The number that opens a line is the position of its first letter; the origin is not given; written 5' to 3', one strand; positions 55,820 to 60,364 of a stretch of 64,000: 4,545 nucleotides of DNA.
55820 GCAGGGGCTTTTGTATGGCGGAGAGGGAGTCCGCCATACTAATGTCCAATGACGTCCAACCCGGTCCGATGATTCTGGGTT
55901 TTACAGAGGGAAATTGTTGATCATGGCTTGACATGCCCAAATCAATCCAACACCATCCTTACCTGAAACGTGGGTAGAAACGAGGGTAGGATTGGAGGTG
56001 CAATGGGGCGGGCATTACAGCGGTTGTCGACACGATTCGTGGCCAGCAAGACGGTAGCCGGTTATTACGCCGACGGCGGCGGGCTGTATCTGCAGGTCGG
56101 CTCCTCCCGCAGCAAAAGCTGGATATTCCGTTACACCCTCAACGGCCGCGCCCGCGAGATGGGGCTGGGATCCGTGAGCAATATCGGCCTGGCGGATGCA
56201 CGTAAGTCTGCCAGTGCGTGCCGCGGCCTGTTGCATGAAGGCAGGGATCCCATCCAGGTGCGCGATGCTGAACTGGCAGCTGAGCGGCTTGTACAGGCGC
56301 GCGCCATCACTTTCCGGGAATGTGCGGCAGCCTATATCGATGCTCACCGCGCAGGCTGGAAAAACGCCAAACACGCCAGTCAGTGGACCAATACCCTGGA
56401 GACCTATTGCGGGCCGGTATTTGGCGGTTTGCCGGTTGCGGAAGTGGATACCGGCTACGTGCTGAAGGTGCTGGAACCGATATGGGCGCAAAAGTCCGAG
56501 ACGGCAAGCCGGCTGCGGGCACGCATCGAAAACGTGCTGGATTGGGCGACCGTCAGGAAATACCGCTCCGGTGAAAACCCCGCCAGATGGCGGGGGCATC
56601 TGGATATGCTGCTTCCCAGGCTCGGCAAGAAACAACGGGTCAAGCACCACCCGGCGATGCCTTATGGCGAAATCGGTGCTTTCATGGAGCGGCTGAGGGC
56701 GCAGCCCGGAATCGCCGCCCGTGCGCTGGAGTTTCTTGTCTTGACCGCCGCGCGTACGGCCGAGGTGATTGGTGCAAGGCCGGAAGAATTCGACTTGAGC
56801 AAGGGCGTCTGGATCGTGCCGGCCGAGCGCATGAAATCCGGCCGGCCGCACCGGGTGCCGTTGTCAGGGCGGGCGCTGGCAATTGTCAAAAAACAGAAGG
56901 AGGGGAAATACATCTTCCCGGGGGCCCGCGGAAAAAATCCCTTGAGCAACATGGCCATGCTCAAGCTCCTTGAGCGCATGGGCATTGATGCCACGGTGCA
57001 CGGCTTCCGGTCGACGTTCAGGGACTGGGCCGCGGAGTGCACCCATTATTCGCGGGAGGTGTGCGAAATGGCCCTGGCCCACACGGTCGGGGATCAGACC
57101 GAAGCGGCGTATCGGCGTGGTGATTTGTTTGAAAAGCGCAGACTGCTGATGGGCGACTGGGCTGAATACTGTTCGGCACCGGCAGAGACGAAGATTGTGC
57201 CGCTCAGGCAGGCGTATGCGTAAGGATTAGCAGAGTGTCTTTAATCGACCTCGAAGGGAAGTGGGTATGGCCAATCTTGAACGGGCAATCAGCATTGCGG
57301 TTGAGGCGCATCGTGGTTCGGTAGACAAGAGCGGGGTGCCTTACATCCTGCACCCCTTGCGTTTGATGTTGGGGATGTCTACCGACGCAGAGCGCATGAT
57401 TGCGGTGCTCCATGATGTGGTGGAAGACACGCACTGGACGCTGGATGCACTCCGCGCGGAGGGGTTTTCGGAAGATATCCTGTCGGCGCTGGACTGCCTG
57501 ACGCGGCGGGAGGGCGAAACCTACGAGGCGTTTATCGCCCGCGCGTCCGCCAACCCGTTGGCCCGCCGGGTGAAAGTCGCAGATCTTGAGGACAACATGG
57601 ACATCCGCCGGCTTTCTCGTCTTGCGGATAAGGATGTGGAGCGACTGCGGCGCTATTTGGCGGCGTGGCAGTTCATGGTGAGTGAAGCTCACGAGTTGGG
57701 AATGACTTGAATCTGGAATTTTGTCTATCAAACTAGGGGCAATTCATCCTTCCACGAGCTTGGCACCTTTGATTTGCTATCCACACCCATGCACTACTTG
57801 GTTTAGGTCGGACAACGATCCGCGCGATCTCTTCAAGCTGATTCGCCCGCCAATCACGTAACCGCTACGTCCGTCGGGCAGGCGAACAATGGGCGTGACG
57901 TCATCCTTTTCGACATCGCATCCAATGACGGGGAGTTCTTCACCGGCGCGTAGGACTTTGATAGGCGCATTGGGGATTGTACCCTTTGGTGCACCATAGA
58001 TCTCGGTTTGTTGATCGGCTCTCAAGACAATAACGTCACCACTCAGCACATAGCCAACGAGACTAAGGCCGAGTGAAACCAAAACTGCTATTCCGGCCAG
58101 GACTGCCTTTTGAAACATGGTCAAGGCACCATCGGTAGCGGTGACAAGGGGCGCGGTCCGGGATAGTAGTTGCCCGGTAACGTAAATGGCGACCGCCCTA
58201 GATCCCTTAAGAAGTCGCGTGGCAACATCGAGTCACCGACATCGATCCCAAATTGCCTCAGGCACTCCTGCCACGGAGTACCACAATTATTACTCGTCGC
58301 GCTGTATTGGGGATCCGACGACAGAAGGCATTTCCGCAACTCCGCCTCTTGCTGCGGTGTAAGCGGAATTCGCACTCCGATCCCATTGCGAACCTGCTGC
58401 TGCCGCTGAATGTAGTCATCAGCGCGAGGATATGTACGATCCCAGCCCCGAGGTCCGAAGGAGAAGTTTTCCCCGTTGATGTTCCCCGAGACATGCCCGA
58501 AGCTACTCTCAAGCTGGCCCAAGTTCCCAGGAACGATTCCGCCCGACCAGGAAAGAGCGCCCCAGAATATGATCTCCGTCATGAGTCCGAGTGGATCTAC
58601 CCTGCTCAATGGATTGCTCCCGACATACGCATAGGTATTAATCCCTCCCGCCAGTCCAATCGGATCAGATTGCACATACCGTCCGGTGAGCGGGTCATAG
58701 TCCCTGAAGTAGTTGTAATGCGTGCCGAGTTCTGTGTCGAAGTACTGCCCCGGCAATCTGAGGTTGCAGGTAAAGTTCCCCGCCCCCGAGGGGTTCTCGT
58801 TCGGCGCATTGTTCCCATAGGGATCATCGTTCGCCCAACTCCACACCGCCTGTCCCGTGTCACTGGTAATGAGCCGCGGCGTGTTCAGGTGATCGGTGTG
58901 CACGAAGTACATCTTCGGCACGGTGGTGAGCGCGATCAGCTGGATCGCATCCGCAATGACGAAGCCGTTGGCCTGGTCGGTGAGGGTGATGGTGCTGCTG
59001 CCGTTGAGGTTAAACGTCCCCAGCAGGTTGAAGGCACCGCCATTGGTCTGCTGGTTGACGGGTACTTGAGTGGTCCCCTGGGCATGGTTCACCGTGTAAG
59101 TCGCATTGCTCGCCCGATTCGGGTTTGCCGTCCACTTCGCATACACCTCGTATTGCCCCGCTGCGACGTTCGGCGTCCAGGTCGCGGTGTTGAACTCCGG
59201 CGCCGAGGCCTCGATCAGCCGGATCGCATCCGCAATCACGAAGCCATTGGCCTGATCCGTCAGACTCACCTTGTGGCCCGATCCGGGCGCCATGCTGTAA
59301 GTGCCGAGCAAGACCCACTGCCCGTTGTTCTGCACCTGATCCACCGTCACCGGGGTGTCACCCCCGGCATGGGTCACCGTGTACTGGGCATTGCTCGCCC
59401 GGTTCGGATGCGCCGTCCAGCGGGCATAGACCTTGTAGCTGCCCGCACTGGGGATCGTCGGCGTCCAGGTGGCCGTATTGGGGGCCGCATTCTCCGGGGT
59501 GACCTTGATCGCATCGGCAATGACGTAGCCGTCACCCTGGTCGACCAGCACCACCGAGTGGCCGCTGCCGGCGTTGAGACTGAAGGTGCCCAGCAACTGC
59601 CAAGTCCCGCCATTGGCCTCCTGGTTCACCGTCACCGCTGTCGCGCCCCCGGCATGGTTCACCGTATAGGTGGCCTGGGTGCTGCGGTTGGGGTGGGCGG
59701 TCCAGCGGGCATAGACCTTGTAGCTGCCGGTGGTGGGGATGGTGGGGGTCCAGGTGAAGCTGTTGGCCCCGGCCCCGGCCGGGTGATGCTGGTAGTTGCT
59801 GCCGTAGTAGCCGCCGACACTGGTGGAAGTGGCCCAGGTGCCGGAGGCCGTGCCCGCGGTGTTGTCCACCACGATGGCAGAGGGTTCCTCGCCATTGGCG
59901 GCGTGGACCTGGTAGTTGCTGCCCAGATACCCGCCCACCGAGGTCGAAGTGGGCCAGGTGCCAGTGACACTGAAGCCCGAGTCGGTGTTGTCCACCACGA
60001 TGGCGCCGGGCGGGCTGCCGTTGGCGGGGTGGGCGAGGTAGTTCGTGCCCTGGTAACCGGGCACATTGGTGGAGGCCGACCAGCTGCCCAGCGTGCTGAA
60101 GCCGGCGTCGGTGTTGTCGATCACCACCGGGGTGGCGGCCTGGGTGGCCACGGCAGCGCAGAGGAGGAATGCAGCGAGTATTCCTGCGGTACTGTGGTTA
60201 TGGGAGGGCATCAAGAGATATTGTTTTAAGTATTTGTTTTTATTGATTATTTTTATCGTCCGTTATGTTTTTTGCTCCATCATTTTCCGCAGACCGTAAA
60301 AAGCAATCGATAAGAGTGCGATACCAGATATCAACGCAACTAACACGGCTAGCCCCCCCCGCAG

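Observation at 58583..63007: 1.57-kb direct repeat at offset 2851 nt: tandem toxin genes with an identity gradient ending at the DPxGL junction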

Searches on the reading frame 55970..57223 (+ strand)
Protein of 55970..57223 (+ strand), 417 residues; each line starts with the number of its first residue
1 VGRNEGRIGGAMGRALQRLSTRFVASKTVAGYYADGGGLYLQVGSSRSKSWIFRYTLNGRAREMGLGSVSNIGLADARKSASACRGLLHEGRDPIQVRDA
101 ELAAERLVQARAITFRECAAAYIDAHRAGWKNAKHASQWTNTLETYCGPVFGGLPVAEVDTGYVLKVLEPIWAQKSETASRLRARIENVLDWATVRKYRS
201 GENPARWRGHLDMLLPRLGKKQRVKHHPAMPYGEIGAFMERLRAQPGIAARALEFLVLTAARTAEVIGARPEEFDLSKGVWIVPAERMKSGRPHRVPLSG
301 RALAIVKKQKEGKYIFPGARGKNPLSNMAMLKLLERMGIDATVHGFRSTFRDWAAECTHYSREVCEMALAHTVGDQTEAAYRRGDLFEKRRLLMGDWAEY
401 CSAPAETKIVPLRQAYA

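Call 7: search_protein_families(library=pfam, proteins=[window:55970-57223:+], max_evalue=0.01)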
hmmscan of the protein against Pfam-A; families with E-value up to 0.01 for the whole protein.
window:55970-57223:+ (417 aa): 3 families
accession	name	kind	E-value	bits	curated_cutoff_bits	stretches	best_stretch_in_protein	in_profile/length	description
PF22022.2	Phage_int_M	-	2e-31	108.5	27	1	115-210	1-96/96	Phage integrase central domain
PF13356.12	Arm-DNA-bind_3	-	3.8e-19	69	27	1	32-100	16-82/83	Arm DNA-binding domain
PF00589.27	Phage_integrase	-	8.7e-10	39.1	27.1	1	249-382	24-166/172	Phage integrase family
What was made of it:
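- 55970..57223 (+): P4-type tyrosine integrase. It is context only and marks the probable edge of a lower-GC island that holds the toxin locus. Pfam Arm-DNA-bind_3, Phage_int_M and Phage_integrase (call 7).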

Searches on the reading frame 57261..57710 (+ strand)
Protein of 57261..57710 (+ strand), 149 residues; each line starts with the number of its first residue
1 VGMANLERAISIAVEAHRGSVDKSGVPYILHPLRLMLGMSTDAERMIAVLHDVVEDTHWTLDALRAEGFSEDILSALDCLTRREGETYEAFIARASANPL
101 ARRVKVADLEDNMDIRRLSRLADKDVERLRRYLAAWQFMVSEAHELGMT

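Call 7: search_protein_families(library=pfam, proteins=[window:57261-57710:+], max_evalue=0.01)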
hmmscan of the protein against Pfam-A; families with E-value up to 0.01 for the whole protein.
window:57261-57710:+ (149 aa): 1 family
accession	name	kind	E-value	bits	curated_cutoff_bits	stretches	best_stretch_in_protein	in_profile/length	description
PF13328.12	HD_4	-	4.5e-05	23.7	27.2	1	9-82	1-76/156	HD domain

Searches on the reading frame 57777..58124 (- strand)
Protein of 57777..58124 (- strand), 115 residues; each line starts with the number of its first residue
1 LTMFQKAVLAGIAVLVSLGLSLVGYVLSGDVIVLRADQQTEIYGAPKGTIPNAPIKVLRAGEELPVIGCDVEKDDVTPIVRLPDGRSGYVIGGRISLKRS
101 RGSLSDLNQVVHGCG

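Call 7: search_protein_families(library=pfam, proteins=[window:57777-58124:-], max_evalue=0.01)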
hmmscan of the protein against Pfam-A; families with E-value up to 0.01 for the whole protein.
window:57777-58124:- (115 aa): 0 families

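Call 11: search_protein_families(library=ncbifam, proteins=[window:57777-58124:-], max_evalue=0.01)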
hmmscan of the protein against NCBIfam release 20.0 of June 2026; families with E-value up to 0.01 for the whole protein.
window:57777-58124:- (115 aa): 0 families

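Call 51: list_cluster_members(proteins=[P0001, window:57777-58121:-, window:52011-54389:+])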
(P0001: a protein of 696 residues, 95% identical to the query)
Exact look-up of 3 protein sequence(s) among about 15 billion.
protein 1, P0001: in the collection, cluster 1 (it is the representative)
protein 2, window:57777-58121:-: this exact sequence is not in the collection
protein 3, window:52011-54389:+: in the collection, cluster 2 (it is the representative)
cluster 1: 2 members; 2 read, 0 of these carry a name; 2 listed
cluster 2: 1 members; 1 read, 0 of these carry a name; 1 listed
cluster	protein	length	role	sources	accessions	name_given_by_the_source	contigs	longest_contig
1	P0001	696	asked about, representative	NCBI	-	-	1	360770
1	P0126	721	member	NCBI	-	-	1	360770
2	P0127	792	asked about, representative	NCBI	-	-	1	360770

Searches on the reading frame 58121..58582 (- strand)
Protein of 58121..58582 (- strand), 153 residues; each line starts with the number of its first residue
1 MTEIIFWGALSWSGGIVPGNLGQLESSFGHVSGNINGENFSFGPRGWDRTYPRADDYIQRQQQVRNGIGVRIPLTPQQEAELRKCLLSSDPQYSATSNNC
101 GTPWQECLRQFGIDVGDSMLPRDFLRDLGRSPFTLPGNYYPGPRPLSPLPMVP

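Call 20: search_protein_families(library=pfam, proteins=[window:58121-58582:-], max_evalue=0.1)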
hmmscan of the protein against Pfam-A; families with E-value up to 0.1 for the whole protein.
window:58121-58582:- (153 aa): 0 families

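Call 32: find_homologous_proteins(query=window:58124-58582:-, max_evalue=0.001)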
Query seq(153 aa) (153 aa): 4 proteins with E <= 0.001 among 14 candidates.
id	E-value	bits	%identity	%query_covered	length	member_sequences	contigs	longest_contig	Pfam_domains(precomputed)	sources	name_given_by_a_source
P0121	8.1e-40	154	56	86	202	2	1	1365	-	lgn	-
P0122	2.8e-23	100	43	82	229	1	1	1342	PF25023.2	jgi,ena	-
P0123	1.5e-21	95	45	82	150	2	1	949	-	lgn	-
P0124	1.7e-19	88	43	80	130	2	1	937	-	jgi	jgi:hypothetical protein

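Call 39: find_encoding_contigs(protein=P0121, flank=3000, max_places=3)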
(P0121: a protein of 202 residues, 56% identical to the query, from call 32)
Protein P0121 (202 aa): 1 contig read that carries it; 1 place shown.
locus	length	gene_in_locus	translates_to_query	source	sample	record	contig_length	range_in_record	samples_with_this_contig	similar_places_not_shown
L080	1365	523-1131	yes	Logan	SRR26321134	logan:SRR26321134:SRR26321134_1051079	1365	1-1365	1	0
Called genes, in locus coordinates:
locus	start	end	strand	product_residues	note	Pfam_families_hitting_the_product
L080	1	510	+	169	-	?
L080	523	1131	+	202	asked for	-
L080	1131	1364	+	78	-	?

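Call 42: predict_structure(alignment_id=A2)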
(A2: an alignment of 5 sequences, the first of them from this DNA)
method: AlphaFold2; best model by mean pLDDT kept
length: 153 residues; sequences in the alignment: 5
mean_pLDDT: 65.8   pTM: 0.65
mean pLDDT of the five models: 65.8, 58.1, 42.5, 42.1, 37.5
residues with pLDDT >= 90: 0; 70-90: 73; 50-70: 47; < 50: 33
segments of 3 or more residues with pLDDT < 50: 9-27, 46-48, 146-153
pLDDT, mean of each block of 10 residues (from residue 1): 62 38 47 75 58 57 67 86 84 58 84 77 74 74 52 41
secondary structure, 60 per line:
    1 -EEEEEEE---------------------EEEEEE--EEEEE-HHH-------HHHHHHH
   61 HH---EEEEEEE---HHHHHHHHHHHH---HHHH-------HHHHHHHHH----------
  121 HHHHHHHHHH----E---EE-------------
elements in order: E2-8 E30-35 E38-42 H54-62 E66-72 H76-87 H91-94 H102-110 H121-130

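Call 45: fold_search(model_id=the predicted structure, library=pdb)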
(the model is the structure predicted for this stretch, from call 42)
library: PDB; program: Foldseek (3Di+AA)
matches with E <= 10: 103; with E <= 0.001: 0
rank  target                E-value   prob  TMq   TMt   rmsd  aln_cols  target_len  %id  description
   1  2if6_B                3.8e-01  0.66  0.53  0.47   5.3       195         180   12  Crystal structure of metalloprotein yiiX from Escherichia coli O157:H7, DUF1105 (released 2006-10-03)
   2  2if6_A                7.4e-01  0.54  0.55  0.47   4.9       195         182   12  Crystal structure of metalloprotein yiiX from Escherichia coli O157:H7, DUF1105 (released 2006-10-03)
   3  8k42_W                1.3e+00  0.07  0.29  0.09  13.6       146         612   11  Structure of full Banna virus (released 2024-03-27)
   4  7d8s_B                1.5e+00  0.02  0.13  0.12  10.2        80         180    8  MITF bHLHLZ apo structure (released 2021-10-13)
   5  1p8l                  1.7e+00  0.04  0.17  0.11  12.3        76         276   16  New Crystal Structure of Chlorella Virus DNA Ligase-Adenylate (released 2003-08-26)
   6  2r1b_A                1.8e+00  0.02  0.13  0.11  16.1       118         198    8  Crystal Structure of rat neurexin 1beta with a splice insert at SS#4 (released 2008-03-25)
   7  8ygo_C                2.0e+00  0.02  0.16  0.16  13.8       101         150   12  The complex by DSR2-CTD-SPR with NAD (released 2025-03-05)
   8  3hkz_G                2.0e+00  0.01  0.14  0.12  10.4        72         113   11  The X-ray crystal structure of RNA polymerase from Archaea (released 2009-06-09)
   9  2r1b_B                2.2e+00  0.02  0.12  0.10  13.7        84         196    8  Crystal Structure of rat neurexin 1beta with a splice insert at SS#4 (released 2008-03-25)
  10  3sh4                  2.3e+00  0.01  0.08  0.07  14.6        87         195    6  Laminin G like domain 3 from human perlecan (released 2011-12-14)
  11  8ygc_C                2.6e+00  0.02  0.14  0.14  14.6       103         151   12  The Dimer Structure of DSR2-SPR (released 2025-03-05)
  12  2r1d_C                2.6e+00  0.02  0.13  0.12  13.2        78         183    6  Crystal structure of rat neurexin 1beta in the Ca2+ containing form (released 2008-04-01)
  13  8qr1_L                2.6e+00  0.01  0.10  0.05  11.4        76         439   12  Cryo-EM structure of the human Tip60 complex (released 2024-08-07)
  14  6ymh_BBB              2.6e+00  0.01  0.11  0.09  16.6       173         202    9  X-ray structure of the K72I, Y129F, R133L, H199A quadruple mutant of PNP-oxidase from E. coli in complex with PLP (released 2021-04-28)
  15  1pz8_C                2.6e+00  0.01  0.08  0.07  14.8        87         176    9  Modulation of agrin function by alternative splicing and Ca2+ binding (released 2004-04-13)
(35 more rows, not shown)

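Call 67: search_protein_representatives(alignment_id=A2)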
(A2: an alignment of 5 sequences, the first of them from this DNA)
Query: 5 sequences, 150 profile positions. Proteins with E-value up to 0.001 (for the whole library): 619; up to 1e-10: 309; up to 1e-30: 88. The best 150 are listed.
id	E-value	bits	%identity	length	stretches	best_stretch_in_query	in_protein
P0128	2.5e-65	234.9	-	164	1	2-150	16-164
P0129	8.1e-65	233.3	-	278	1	2-150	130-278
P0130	4.8e-64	230.7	-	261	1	3-150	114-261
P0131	6.6e-64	230.3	-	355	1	2-150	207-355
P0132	1.0e-63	229.7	-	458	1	2-150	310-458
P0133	5.0e-61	221.0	-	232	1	5-150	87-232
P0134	1.1e-55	203.6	-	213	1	4-150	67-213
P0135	1.8e-55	202.9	-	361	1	2-150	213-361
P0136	5.3e-52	191.7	-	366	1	2-150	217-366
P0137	6.9e-52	191.3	-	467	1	2-149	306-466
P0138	3.8e-51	188.9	-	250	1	2-140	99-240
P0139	1.0e-49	184.3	-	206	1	2-149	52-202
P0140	1.2e-48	180.8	-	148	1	7-150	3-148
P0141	3.0e-48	179.5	-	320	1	4-148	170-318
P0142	9.3e-48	177.9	-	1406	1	2-150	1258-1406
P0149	1.9e-46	173.6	-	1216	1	2-144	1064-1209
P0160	4.6e-42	159.4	-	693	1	2-150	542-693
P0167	2.7e-41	156.9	-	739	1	2-142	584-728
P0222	1.4e-29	118.9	-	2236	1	2-140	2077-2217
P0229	3.4e-29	117.6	-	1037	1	3-137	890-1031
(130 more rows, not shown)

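Call 69: search_protein_families(library=pfam, proteins=[P0142, P0149, P0222, P0160, P0167, P0132, P0131, P0129, P0229], max_evalue=0.001)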
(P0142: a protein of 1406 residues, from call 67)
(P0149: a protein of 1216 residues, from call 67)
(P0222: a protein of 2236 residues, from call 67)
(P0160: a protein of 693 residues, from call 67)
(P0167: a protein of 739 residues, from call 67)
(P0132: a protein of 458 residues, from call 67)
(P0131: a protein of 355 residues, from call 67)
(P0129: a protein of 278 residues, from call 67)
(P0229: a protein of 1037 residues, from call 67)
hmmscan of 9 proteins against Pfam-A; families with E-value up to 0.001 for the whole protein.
P0142 (1406 aa): 3 families
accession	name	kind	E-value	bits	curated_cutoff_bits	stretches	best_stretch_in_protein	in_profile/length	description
PF05593.20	RHS_repeat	-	1.2e-39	134.3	22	2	555-583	3-31/38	RHS Repeat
PF03527.20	RHS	-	5.3e-07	29.8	27.9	1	1161-1188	2-29/38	RHS protein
PF20148.4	DUF6531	-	7.3e-07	29.9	24.1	1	26-99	2-67/74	Domain of unknown function (DUF6531)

P0149 (1216 aa): 3 families
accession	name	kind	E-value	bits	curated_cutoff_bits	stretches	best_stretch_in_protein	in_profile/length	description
PF05593.20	RHS_repeat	-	1.7e-67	223.1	22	6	267-302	1-36/38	RHS Repeat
PF03527.20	RHS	-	0.00018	21.7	27.9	0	949-978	5-34/38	RHS protein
PF25023.1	TEN_YD-shell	-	0.00032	19.3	50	0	374-449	685-758/909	Teneurin YD-shell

P0222 (2236 aa): 7 families
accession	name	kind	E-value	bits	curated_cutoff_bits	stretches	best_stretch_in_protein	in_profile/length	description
PF25023.1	TEN_YD-shell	-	1.4e-31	109.8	50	2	1524-2077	314-892/909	Teneurin YD-shell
PF05593.20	RHS_repeat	-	2.5e-22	79.2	22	1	1576-1608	2-34/38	RHS Repeat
PF25021.1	TEN_NHL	-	5.4e-18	65.5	27.1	1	845-1036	3-178/357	Teneurin NHL domain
PF25020.1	TTR_TEN1-4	-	9.7e-18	64.3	27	1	331-416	2-86/86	Teneurin TTR-like domain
PF01436.27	NHL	-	2.3e-09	37.3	20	0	997-1022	1-26/28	NHL repeat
PF00526.23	Dicty_CTDC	-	5e-07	29.8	27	1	258-281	2-24/24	Dictyostelium (slime mold) repeat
PF24684.1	Vgb_lyase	-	6.1e-06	25.7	50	0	998-1067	97-169/290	Virginiamycin B lyase family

P0160 (693 aa): 4 families
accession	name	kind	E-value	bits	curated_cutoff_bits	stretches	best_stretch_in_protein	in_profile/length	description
PF16640.11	Big_3_5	-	2.4e-77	256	35.5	4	69-153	1-88/88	Bacterial Ig-like domain (group 3)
PF13927.12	Ig_3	-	3.2e-07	31.2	30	0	69-124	4-61/78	Immunoglobulin domain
PF03527.20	RHS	-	5.9e-07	29.7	27.9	1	441-464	2-25/38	RHS protein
PF00801.26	PKD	-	4.8e-06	26.9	23.5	0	258-323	3-64/80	PKD domain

P0167 (739 aa): 3 families
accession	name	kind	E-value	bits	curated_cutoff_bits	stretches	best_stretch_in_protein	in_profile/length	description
PF05593.20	RHS_repeat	-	5.7e-30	103.5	22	2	321-351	1-32/38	RHS Repeat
PF15283.12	DUF4595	-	2.8e-05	24.6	34.2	0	113-228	2-115/202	Domain of unknown function (DUF4595) with porin-like fold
PF03527.20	RHS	-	0.00083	19.6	27.9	0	484-519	2-37/38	RHS protein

P0132 (458 aa): 1 family
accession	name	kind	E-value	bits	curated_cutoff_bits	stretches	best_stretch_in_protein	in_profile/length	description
PF25275.1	Golvesin_C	-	1.5e-23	83.7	31.6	1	58-197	3-131/132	Golvesin C-terminal domain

P0131 (355 aa): 2 families
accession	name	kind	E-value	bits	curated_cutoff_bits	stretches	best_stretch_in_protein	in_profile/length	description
PF05593.20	RHS_repeat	-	1.6e-09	38.3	22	2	48-79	1-33/38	RHS Repeat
PF03527.20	RHS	-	1.9e-06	28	27.9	1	111-144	1-34/38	RHS protein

P0129 (278 aa): 1 family
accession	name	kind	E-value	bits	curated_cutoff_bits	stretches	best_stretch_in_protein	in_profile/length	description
PF25023.1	TEN_YD-shell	-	7.5e-16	57.8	50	1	26-110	783-867/909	Teneurin YD-shell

P0229 (1037 aa): 4 families
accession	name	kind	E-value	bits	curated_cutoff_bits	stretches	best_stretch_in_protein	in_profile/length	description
PF05593.20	RHS_repeat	-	1.6e-38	130.7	22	7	478-517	1-37/38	RHS Repeat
PF03527.20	RHS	-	0.0001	22.5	27.9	1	794-824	2-32/38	RHS protein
PF24684.1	Vgb_lyase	-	0.00013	21.3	50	1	178-309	36-165/290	Virginiamycin B lyase family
PF20041.5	DUF6443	-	0.00098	19.8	27.8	0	414-449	41-77/137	Domain of unknown function (DUF6443)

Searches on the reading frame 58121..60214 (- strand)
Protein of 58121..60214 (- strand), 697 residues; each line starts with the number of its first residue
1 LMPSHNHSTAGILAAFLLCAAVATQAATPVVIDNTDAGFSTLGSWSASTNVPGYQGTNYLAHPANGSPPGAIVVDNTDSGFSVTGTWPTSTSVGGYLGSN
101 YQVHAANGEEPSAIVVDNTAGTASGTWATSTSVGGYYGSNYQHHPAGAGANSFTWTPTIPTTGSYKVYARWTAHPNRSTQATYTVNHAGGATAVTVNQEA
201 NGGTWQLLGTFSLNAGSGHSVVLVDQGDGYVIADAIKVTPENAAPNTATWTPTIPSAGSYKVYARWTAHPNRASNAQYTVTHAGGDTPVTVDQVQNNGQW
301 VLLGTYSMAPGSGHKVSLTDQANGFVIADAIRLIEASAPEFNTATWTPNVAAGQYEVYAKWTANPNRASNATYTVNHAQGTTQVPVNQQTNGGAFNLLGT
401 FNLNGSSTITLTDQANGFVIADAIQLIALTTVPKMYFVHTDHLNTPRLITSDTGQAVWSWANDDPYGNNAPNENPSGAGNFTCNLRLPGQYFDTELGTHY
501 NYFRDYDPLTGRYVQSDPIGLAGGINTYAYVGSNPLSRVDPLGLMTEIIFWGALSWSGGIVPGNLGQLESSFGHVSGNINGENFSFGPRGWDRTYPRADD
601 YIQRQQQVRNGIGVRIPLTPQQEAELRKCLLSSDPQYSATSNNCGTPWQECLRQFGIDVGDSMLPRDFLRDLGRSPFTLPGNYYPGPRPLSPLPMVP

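Call 7: search_protein_families(library=pfam, proteins=[window:58121-60214:-], max_evalue=0.01)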
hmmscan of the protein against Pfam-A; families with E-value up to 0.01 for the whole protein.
window:58121-60214:- (697 aa): 2 families
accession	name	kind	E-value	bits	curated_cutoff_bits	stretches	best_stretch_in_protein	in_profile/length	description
PF25275.1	Golvesin_C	-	5.3e-106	350.5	31.6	5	114-239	1-131/132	Golvesin C-terminal domain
PF03527.20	RHS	-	1.8e-05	24.9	27.9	1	436-471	2-36/38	RHS protein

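Call 11: search_protein_families(library=ncbifam, proteins=[window:58121-60214:-], max_evalue=0.01)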
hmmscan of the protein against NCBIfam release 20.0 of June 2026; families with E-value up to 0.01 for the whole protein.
window:58121-60214:- (697 aa): 2 families
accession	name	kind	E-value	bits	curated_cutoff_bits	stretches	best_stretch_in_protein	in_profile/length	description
NF041261.1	RHS_core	equivalog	9.2e-23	80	2000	1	431-544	1153-1261/1261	RHS element core protein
TIGR03696.1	Rhs_assc_core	domain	3e-22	78.9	32.5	1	464-544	2-76/76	RHS repeat-associated core domain-containing protein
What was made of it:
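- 58121..60211 (-): Module B, the downstream copy. 696 aa from ATG 60211, with an alternative TTG at 60214. Signal peptide 60137-60211; Golvesin_C array about 58931-60136; RHS core 58583-58930; CT_B 58124-58582, with an H...C motif and a possibly permuted papain-like fold. Pfam and NCBIfam (calls 7, 11).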
